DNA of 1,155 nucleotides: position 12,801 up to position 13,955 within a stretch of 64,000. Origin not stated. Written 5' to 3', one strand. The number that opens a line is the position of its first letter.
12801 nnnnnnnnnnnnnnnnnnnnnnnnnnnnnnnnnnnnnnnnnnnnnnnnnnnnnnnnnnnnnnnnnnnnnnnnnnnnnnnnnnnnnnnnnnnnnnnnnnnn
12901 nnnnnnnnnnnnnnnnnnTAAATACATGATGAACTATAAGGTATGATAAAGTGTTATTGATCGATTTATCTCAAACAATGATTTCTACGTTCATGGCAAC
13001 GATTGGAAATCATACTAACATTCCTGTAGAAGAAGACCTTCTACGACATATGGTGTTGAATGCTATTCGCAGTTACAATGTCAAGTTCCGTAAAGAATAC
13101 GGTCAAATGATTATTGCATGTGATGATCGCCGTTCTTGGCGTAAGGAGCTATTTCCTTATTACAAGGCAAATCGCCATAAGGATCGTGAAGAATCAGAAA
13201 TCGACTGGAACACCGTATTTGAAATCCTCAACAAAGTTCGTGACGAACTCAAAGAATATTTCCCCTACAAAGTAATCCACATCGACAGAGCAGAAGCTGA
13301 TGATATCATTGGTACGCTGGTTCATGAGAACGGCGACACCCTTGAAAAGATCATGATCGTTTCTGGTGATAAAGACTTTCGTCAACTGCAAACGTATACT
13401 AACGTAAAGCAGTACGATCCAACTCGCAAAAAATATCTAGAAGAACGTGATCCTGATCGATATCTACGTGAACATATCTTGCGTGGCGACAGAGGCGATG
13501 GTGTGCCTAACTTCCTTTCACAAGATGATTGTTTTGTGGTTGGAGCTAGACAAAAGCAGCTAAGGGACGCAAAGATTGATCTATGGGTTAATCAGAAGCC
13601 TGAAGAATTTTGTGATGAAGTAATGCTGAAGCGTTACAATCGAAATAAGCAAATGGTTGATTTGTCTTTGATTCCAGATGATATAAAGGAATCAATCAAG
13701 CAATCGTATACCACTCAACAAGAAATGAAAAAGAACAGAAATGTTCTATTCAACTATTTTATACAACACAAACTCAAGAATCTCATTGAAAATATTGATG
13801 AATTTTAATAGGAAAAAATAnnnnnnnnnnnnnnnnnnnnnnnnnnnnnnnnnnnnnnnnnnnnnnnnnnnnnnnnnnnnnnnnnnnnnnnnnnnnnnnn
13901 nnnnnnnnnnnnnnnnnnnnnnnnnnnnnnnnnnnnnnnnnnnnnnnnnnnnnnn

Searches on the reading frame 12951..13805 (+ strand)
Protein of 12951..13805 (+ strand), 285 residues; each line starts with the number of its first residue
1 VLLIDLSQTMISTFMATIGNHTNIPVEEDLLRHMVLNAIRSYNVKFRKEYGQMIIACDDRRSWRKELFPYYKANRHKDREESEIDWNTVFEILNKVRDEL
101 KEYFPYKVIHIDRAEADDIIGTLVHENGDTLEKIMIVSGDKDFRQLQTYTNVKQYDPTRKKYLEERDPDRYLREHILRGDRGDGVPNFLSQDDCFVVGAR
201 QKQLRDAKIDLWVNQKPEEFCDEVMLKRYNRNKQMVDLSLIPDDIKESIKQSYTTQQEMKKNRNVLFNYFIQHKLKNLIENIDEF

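Call 38: search_dna_similar(query=window:12951-13805:+, collection=phages, mode=protein, max_rows=12)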
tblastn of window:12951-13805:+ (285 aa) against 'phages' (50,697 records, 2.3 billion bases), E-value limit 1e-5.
Records with a match: 1775; places in all: 1777; records where one place covers at least 80% of the query: 1666.
Best place of each record, by identity: <60% 1775.
By first word of the organism name: Escherichia 624; Klebsiella 289; Shigella 83; Vibrio 82; Aeromonas 77; Acinetobacter 69; Enterobacter 56; Campylobacter 53; Enterobacteria 48; Synechococcus 41; and 53 more.
By host as written in the record: Escherichia coli 268; - 184; Klebsiella pneumoniae 95; Escherichia coli B 28; Aeromonas salmonicida 27; Escherichia coli O157:H7 26; Escherichia coli str. K-12 substr. MG1655 22; Shigella sp. 21; and 463 more.
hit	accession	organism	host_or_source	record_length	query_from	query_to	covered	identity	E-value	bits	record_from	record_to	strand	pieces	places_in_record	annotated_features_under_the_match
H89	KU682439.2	Stenotrophomonas phage vB_SmaS-DLP_6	Stenotrophomonas maltophilia D1571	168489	1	285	100%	52.9%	1e-95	313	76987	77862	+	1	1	RNaseH | hypothetical protein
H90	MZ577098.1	Methylophilales phage Melnitz-3 EXVC039M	Methylophilales_sp._H5P1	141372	1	285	100%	47.6%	5e-88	291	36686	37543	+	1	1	flap endonuclease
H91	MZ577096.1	Methylophilales phage Melnitz-2 EXVC040M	Methylophilales_sp._H5P1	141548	1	285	100%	47.6%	5e-88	291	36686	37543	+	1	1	putative endonuclease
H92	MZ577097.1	Methylophilales phage Melnitz EXVC044M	Methylophilales_sp._H5P1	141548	1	285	100%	47.6%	5e-88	291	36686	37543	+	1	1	putative endonuclease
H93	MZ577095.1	Methylophilales phage Melnitz-1 EXVC043M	Methylophilales_sp._H5P1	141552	1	285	100%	47.6%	5e-88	291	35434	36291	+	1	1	flap endonuclease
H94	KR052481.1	Sinorhizobium phage phiM19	Sinorhizobium meliloti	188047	1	285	100%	46.5%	1e-78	265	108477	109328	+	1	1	RNaseH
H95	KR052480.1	Sinorhizobium phage phiM7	Sinorhizobium meliloti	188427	1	285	100%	46.5%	1e-78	265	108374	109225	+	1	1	RNaseH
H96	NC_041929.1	Sinorhizobium phage phiM7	Sinorhizobium meliloti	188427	1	285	100%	46.5%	1e-78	265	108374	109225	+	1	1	RNaseH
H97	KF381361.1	Sinorhizobium phage phiM12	Sinorhizobium meliloti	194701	1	285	100%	46.5%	1e-78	265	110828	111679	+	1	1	rnh: RNaseH ribonuclease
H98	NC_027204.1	Sinorhizobium phage phiM12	Sinorhizobium meliloti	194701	1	285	100%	46.5%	1e-78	265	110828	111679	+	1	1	rnh: RNaseH ribonuclease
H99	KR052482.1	Sinorhizobium phage phiN3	Sinorhizobium meliloti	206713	1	285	100%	46.5%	1e-78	265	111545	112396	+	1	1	RNaseH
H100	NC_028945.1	Sinorhizobium phage phiN3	Sinorhizobium meliloti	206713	1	285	100%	46.5%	1e-78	265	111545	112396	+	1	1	RNaseH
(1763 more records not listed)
